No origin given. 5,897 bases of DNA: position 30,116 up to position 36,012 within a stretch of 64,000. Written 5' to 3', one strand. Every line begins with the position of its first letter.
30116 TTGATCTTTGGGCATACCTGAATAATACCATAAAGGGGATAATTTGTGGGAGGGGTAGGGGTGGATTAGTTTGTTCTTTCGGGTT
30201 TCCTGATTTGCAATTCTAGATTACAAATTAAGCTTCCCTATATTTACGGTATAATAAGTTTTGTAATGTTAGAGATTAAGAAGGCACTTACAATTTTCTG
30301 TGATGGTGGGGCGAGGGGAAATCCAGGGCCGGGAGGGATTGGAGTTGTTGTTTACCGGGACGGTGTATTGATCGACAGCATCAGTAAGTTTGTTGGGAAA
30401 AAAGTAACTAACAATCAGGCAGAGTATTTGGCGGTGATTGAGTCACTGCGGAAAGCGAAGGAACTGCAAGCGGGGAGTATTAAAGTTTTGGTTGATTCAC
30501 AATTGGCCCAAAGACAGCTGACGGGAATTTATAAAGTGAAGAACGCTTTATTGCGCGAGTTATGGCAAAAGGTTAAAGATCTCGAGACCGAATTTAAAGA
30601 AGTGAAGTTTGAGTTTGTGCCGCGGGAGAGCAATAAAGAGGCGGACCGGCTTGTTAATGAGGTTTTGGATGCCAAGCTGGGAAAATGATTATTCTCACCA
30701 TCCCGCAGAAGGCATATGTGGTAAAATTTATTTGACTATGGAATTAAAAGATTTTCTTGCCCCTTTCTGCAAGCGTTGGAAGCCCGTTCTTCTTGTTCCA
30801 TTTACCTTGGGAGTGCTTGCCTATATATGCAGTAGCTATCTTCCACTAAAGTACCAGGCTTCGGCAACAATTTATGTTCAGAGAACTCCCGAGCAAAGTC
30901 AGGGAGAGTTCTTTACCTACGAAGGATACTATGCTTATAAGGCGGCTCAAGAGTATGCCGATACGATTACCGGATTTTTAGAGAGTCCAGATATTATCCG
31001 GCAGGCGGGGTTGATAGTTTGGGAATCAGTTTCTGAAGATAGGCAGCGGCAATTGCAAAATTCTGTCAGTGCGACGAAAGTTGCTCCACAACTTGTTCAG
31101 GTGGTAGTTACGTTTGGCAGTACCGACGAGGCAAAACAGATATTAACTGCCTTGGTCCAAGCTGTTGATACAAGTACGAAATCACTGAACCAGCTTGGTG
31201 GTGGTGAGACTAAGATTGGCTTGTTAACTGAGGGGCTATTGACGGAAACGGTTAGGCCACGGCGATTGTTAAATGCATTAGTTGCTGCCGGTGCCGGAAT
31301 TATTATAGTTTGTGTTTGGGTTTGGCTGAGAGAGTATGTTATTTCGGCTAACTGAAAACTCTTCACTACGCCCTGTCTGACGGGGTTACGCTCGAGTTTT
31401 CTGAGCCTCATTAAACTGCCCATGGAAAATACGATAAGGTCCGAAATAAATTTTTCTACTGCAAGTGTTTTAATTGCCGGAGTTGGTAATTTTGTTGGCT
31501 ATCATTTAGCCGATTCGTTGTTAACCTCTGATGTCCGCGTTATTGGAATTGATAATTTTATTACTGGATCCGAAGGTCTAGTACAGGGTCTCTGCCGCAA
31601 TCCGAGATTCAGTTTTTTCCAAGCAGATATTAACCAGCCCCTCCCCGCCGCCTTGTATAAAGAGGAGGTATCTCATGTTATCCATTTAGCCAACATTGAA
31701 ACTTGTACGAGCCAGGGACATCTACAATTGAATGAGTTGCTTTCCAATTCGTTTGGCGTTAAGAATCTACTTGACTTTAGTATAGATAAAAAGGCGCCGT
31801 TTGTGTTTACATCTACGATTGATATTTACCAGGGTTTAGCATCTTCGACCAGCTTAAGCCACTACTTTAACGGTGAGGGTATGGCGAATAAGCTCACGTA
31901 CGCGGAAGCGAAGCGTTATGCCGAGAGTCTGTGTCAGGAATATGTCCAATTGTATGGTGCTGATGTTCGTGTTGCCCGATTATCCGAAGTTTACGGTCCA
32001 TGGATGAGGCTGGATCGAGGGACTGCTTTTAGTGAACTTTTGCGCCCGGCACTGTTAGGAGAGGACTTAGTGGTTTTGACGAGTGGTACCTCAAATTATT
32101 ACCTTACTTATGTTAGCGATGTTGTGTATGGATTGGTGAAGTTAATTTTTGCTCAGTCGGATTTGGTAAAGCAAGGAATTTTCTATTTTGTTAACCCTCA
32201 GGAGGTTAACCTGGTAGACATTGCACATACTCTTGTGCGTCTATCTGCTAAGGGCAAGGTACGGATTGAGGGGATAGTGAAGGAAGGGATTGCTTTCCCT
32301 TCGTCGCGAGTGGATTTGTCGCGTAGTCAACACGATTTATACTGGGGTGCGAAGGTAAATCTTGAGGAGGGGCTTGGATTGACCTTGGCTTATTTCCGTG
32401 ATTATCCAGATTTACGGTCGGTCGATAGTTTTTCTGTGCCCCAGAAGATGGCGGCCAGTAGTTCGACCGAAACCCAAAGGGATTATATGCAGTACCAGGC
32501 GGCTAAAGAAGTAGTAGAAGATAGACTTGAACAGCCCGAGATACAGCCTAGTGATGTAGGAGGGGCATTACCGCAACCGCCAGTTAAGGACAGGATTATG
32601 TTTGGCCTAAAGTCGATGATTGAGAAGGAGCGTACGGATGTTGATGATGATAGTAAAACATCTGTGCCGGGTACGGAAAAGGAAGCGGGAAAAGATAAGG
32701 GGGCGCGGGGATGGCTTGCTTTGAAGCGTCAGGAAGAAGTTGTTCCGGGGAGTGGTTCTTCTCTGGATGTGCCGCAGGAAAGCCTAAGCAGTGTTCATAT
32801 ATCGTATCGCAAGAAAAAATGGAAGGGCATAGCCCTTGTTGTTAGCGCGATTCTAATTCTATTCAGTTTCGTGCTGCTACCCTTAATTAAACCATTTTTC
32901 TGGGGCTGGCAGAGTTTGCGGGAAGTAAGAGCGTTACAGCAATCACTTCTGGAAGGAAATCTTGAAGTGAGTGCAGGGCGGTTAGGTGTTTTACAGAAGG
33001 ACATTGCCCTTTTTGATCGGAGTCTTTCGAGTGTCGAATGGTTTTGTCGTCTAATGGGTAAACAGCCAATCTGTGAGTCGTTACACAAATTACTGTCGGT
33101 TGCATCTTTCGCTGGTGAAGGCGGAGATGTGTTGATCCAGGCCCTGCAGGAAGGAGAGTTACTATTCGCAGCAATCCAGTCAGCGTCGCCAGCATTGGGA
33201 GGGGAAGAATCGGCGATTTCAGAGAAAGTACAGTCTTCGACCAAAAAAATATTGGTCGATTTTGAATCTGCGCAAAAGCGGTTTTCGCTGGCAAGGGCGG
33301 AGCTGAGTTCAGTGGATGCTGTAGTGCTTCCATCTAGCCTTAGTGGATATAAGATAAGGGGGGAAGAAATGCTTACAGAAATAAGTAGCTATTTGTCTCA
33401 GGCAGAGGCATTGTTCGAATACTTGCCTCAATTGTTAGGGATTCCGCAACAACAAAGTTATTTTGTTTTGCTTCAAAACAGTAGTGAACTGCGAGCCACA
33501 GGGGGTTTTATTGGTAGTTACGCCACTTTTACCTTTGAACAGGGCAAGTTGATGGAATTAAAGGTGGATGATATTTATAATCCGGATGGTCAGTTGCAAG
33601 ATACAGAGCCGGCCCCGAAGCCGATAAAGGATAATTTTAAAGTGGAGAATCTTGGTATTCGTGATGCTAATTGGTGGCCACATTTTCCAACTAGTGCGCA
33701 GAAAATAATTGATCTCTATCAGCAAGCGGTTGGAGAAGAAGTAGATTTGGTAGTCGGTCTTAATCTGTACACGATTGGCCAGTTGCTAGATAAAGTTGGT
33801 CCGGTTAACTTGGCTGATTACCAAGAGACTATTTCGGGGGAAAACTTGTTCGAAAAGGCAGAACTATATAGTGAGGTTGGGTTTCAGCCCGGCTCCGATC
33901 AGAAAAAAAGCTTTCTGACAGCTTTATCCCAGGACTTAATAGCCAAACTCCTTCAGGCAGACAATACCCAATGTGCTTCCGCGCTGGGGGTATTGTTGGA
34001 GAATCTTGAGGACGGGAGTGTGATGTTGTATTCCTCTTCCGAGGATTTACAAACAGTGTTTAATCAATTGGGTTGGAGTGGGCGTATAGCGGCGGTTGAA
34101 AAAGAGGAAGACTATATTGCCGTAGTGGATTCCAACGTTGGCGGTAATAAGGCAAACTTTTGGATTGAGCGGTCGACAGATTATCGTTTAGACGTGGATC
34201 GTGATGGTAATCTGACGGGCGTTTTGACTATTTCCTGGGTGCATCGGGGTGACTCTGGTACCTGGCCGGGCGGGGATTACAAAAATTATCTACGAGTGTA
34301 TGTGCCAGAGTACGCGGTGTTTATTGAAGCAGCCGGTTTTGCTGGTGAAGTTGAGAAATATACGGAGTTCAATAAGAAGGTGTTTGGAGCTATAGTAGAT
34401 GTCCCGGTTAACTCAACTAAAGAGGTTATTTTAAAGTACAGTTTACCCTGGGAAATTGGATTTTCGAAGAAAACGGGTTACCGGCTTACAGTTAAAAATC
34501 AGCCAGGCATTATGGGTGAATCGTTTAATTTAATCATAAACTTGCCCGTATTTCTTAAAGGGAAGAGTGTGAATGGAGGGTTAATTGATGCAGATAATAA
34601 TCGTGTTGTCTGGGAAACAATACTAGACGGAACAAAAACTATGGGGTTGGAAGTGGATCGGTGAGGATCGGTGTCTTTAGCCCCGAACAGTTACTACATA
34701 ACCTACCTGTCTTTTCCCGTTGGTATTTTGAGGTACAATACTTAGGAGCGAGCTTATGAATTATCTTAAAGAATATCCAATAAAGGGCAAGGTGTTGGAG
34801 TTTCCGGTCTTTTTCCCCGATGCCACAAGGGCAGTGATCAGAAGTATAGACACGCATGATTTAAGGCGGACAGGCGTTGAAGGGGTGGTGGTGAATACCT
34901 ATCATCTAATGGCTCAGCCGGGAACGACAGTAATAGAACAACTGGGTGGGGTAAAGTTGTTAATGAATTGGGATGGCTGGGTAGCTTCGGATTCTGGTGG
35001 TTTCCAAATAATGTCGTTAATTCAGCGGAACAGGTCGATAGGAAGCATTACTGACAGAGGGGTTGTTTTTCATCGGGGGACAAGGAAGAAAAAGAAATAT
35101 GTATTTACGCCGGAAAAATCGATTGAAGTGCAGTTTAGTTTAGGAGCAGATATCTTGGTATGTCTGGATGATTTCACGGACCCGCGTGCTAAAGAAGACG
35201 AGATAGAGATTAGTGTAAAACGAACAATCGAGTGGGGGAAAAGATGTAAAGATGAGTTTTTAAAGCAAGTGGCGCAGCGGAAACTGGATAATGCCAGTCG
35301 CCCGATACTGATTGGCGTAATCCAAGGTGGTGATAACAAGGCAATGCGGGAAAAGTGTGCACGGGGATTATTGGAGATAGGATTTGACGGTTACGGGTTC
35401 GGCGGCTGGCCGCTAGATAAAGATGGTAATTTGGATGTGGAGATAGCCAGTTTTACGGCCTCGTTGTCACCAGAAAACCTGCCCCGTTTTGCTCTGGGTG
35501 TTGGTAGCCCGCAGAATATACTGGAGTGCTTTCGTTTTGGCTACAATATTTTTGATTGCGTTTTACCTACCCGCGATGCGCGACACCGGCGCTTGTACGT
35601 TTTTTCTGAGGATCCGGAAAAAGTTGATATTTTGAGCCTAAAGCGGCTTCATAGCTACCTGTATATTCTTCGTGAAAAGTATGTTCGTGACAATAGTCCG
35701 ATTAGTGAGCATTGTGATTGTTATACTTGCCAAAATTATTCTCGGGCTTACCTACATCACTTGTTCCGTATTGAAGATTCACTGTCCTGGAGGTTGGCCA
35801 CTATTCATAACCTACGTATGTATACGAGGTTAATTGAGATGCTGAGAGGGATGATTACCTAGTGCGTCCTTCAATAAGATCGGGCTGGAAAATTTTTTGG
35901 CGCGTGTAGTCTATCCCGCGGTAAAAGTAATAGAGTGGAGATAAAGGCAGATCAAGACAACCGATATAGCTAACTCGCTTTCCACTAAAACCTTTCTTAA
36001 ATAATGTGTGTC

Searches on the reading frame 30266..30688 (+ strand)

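Call 75: search_protein_families(library=pfam, proteins=[window:30266-30688:+], max_evalue=0.001)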
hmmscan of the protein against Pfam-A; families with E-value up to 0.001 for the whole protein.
window:30266-30688:+ (140 aa): 2 families
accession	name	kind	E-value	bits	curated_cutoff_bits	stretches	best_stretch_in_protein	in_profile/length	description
PF13456.12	RVT_3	-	5e-20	72.1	21.6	1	12-132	2-122/123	Reverse transcriptase-like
PF00075.30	RNase_H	-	2.8e-15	57.2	25.8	1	6-132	2-138/141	RNase H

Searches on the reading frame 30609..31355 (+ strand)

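Call 75: search_protein_families(library=pfam, proteins=[window:30609-31355:+], max_evalue=0.001)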
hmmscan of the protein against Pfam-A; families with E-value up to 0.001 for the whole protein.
window:30609-31355:+ (248 aa): 1 family
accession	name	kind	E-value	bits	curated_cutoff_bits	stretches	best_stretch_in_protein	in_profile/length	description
PF02706.20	Wzz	-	7.4e-05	23.4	25.5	1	44-130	3-84/91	Chain length determinant protein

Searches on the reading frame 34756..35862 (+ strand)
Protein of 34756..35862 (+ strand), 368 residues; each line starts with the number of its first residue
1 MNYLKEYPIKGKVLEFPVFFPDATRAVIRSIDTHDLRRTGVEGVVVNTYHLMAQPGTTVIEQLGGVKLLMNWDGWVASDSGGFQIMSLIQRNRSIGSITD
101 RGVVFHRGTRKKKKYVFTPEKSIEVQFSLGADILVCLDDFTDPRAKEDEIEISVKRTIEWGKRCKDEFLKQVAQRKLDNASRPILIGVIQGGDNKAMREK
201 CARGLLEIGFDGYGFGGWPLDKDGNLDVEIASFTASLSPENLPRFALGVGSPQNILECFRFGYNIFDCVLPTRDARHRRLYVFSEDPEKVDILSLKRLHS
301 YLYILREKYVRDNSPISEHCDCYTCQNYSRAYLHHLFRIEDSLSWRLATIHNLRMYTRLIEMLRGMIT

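Call 7: search_protein_families(library=pfam, proteins=[window:34756-35862:+], max_evalue=0.01)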
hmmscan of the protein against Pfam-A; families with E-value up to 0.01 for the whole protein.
window:34756-35862:+ (368 aa): 1 family
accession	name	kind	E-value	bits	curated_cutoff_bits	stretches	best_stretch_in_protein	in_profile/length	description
PF01702.25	TGT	-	4.4e-93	312.6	26.3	1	10-367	11-339/357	Queuine tRNA-ribosyltransferase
